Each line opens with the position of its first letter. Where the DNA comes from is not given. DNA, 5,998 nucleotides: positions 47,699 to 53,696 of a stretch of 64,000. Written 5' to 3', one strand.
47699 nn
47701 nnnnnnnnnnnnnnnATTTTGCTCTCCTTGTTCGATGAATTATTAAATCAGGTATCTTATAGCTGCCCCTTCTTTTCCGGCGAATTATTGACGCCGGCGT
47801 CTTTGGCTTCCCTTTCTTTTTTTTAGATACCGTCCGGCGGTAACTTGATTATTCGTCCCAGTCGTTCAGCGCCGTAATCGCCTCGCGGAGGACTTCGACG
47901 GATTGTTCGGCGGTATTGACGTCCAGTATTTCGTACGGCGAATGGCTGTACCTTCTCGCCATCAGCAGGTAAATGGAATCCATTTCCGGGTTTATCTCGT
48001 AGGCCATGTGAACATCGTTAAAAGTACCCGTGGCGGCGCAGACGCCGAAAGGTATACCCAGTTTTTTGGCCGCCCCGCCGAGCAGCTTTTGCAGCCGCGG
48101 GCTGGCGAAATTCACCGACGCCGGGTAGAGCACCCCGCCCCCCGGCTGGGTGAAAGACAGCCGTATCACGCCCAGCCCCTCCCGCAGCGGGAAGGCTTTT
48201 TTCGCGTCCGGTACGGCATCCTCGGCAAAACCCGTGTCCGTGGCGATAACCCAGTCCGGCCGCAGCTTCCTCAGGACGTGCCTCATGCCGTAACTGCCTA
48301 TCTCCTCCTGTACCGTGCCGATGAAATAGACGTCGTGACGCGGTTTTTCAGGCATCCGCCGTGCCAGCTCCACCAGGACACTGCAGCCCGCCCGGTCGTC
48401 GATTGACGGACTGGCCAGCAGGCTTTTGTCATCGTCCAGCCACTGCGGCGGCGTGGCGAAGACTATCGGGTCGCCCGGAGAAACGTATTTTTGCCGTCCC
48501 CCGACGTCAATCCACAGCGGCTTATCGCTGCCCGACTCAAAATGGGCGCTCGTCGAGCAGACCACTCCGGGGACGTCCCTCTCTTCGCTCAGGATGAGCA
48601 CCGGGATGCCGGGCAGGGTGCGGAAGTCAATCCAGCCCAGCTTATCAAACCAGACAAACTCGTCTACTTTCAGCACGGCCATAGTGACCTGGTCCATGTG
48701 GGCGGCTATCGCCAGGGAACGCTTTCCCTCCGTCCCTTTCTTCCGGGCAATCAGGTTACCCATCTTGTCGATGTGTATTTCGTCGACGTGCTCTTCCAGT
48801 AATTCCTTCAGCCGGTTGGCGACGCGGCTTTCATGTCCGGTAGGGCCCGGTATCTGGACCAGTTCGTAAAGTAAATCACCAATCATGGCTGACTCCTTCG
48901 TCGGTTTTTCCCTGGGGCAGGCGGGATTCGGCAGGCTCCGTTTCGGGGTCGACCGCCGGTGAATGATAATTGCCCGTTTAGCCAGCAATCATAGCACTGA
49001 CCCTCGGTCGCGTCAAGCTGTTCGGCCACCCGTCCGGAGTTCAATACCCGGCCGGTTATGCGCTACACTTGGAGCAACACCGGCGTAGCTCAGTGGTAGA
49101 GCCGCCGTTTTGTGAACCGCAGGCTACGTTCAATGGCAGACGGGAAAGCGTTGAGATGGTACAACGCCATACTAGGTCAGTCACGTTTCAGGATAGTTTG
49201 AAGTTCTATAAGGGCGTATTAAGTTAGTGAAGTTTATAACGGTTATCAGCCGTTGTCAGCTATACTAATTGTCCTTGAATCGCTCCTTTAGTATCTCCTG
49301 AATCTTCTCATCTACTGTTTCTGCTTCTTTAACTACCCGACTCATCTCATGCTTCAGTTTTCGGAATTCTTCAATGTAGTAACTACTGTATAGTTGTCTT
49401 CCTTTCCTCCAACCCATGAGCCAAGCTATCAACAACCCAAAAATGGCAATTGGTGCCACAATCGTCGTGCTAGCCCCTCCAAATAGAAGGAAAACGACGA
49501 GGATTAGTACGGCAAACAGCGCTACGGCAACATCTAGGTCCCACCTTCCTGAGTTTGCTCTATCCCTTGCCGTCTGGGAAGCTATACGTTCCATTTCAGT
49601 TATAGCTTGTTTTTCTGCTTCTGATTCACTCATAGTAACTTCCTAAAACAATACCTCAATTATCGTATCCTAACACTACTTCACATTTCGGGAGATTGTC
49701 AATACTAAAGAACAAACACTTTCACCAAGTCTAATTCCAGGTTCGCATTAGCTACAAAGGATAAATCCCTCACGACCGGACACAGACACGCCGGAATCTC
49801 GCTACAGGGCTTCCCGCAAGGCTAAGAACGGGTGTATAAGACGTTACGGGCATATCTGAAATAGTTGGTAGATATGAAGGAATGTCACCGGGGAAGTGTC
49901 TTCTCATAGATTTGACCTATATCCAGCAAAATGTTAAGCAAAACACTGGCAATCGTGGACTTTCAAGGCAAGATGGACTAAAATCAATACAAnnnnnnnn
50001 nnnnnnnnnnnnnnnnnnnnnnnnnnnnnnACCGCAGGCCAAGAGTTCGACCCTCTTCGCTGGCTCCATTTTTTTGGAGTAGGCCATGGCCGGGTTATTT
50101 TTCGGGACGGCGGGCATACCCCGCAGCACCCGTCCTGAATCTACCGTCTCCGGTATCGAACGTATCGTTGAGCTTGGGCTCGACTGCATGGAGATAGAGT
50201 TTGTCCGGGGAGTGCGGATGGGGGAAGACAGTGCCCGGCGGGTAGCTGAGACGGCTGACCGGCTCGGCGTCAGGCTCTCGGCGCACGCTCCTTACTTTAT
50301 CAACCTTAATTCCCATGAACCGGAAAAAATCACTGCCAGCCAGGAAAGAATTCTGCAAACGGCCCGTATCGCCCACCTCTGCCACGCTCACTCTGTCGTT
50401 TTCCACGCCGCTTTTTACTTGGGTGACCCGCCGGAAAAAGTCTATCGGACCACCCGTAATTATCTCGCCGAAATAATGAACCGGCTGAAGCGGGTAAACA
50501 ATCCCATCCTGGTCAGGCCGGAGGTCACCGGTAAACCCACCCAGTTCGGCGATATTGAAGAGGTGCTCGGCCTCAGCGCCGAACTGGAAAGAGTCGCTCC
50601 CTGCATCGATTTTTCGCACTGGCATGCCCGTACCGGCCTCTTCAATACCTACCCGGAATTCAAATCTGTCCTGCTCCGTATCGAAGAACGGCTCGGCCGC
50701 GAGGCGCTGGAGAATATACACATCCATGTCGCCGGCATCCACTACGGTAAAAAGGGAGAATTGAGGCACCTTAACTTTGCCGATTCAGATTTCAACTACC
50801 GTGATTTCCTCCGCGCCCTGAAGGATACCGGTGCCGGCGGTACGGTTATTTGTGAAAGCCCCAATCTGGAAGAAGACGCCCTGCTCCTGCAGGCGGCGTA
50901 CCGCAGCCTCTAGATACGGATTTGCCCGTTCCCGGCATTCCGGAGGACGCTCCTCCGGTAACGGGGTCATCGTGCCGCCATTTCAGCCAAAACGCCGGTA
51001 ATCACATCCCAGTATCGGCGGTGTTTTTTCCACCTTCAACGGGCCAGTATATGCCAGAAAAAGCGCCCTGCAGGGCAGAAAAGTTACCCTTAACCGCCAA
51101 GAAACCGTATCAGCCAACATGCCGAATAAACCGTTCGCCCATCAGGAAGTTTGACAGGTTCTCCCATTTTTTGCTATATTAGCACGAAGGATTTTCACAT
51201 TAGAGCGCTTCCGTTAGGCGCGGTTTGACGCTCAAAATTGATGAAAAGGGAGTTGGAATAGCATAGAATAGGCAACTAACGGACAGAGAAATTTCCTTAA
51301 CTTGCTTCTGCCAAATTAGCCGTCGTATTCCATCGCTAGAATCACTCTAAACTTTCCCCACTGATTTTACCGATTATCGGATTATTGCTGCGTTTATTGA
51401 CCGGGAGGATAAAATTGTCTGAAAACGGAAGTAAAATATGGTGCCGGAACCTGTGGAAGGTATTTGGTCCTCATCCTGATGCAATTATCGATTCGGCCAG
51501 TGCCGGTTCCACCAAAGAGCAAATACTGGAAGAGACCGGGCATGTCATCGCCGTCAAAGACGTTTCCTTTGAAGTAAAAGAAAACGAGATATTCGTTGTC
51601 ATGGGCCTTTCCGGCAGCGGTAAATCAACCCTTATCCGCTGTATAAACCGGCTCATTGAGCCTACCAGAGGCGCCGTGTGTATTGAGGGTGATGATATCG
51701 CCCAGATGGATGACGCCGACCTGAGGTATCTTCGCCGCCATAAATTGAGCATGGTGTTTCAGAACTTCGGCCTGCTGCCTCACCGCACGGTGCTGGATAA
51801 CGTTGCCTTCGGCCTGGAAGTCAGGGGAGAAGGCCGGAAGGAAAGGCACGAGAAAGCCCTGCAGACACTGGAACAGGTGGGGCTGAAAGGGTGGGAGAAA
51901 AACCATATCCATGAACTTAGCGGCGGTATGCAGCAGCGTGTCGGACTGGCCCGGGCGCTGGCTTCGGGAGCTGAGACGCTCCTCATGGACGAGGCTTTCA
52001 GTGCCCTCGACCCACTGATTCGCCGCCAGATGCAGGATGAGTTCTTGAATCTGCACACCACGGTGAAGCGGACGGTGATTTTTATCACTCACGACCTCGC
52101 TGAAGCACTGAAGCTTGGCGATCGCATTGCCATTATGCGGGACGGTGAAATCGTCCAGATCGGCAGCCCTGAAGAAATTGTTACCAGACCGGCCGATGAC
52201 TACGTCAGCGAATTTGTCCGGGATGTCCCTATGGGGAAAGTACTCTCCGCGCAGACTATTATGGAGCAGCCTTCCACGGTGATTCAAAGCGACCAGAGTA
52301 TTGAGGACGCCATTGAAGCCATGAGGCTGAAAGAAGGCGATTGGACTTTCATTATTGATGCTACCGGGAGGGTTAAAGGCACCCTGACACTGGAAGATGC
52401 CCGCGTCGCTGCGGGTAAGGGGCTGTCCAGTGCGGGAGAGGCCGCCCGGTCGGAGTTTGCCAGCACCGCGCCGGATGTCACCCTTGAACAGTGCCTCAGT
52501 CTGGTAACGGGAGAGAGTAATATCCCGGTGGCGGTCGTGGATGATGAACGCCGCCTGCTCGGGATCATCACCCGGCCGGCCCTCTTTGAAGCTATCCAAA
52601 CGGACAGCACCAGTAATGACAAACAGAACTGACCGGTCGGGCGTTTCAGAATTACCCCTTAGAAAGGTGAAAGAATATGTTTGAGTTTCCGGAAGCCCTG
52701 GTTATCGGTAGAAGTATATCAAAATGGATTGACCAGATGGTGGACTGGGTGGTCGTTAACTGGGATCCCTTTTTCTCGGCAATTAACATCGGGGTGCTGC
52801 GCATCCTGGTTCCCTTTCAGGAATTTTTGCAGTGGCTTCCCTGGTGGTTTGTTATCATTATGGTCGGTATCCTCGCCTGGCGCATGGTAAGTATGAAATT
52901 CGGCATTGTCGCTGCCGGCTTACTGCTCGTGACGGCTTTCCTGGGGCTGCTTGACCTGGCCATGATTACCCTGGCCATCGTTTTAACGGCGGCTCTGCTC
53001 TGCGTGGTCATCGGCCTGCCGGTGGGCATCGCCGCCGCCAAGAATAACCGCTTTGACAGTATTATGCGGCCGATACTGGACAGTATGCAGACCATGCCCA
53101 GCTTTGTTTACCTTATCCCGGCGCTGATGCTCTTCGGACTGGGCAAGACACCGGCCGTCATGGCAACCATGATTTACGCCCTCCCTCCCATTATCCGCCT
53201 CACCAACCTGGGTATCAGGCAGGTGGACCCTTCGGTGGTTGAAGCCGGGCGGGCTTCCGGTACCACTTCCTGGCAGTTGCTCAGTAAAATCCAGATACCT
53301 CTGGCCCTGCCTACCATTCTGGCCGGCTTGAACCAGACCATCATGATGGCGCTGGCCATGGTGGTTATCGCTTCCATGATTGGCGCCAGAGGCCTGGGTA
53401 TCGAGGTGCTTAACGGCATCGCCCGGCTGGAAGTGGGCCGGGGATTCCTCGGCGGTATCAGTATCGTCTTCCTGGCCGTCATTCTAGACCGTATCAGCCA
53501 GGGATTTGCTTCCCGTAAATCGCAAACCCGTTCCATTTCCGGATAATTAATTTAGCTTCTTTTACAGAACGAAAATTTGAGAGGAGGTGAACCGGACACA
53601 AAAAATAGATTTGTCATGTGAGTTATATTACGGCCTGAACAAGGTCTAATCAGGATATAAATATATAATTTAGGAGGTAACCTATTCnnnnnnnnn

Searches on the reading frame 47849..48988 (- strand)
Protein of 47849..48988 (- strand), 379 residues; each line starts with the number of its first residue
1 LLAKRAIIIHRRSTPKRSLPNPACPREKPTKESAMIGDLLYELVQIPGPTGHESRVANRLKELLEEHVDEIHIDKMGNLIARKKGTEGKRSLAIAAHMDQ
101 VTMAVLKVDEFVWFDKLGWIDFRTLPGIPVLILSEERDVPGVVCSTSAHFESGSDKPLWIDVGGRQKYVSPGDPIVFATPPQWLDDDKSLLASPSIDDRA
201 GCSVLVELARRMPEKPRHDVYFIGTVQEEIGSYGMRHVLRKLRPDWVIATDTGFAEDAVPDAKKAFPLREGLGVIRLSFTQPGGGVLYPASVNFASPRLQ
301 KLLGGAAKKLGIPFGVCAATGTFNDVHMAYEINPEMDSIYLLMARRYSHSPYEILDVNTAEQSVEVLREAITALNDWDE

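Call 5: search_protein_families(library=pfam, proteins=[window:47849-48988:-])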
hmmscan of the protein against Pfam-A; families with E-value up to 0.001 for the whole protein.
window:47849-48988:- (379 aa): 3 families
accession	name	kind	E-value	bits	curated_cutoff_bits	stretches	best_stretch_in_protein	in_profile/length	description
PF05343.19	Peptidase_M42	-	9.5e-44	150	23.2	1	77-364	1-290/292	M42 glutamyl aminopeptidase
PF01546.33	Peptidase_M20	-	5.1e-09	36.8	24.6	1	196-372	34-205/206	Peptidase family M20/M25/M40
PF04389.22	Peptidase_M28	-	7.9e-06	26.2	21.3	1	197-265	32-101/193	Peptidase family M28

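Call 8: search_protein_families(library=ncbifam, proteins=[window:47849-48988:-], max_evalue=0.01)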
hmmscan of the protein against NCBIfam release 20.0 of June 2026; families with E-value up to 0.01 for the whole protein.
window:47849-48988:- (379 aa): 20 families
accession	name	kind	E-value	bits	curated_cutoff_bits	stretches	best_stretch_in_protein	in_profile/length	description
NF040822.1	lys_aminopep_Arch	equivalog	1.8e-27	96.3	700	1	38-371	5-335/345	lysyl aminopeptidase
NF007421.0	PRK09961.1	equivalog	5.2e-20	71.6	412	1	40-375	6-334/345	aminopeptidase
TIGR03107.1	glu_aminopep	equivalog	4.4e-19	68.6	469.7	1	42-376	6-343/350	glutamyl aminopeptidase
NF007367.0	PRK09864.1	equivalog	1.4e-17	63.5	569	1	38-273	4-250/356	aminopeptidase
NF003367.0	PRK04443.1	equivalog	1.5e-15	57.4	363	1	36-102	9-73/349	[LysW]-lysine hydrolase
NF009555.0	PRK13004.1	equivalog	3.5e-12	45.9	321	1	30-104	11-84/399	YgeY family selenium metabolism-linked hydrolase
TIGR01902.1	dapE-lys-deAc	subfamily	1.5e-10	40.9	163.1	1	39-102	2-63/340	N-acetyl-ornithine/N-acetyl-lysine deacetylase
TIGR03106.1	trio_M42_hydro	equivalog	1.6e-09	37.1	397.75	1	37-142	6-113/343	osmoprotectant NAGGN system M42 family peptidase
TIGR03526.1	selenium_YgeY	hypoth_equivalog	7.1e-09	35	321.5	1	35-104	14-82/395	YgeY family selenium metabolism-linked hydrolase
TIGR01900.1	dapE-gram_pos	equivalog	3.8e-08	32.6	304.2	1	38-104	7-72/351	succinyl-diaminopimelate desuccinylase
TIGR01883.1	PepT-like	hypoth_equivalog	1.5e-07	30.7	274.25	1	40-104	6-77/361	peptidase T-like protein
TIGR01893.1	aa-his-dipept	subfamily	7.4e-06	24.9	343.75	1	37-102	7-75/478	beta-Ala-His dipeptidase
NF006771.0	PRK09290.1-5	subfamily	7.4e-06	24.7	399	1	53-103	36-87/413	allantoate amidohydrolase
TIGR01910.1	DapE-ArgE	subfamily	7.7e-05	22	217.6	1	39-102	3-77/373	ArgE/DapE family deacylase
NF058540.1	Ncarbamyl_ErtE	equivalog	0.00012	20.8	520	0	296-375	338-415/418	N-carbamyl-l-glutamate amidohydrolase ErtE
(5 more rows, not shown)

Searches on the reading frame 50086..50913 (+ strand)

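Call 87: search_protein_families(library=pfam, proteins=[window:50086-50913:+], max_evalue=0.00001)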
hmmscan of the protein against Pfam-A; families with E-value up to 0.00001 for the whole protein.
window:50086-50913:+ (275 aa): 1 family
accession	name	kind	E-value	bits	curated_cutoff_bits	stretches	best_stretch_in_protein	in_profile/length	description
PF01261.30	AP_endonuc_2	-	8e-33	114.6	31.1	1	25-263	2-237/249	Xylose isomerase-like TIM barrel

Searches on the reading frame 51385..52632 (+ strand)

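Call 87: search_protein_families(library=pfam, proteins=[window:51385-52632:+], max_evalue=0.00001)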
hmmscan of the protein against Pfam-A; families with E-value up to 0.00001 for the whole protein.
window:51385-52632:+ (415 aa): 3 families
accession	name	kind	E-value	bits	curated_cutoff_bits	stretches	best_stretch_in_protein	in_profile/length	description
PF00005.33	ABC_tran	-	6.1e-34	118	25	1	57-205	1-136/137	ABC transporter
PF00571.33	CBS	-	9e-13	48.8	24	0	352-404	3-55/57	CBS domain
PF13304.12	AAA_21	-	2.6e-06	28.2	27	0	175-238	235-300/304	AAA domain, putative AbiEii toxin, Type IV TA system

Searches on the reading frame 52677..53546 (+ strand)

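Call 87: search_protein_families(library=pfam, proteins=[window:52677-53546:+], max_evalue=0.00001)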
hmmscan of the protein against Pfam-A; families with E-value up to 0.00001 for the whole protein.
window:52677-53546:+ (289 aa): 1 family
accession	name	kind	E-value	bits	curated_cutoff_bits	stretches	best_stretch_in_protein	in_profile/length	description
PF00528.27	BPD_transp_1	-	5.1e-27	95.2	26.4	1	113-280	1-181/184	Binding-protein-dependent transport system inner membrane component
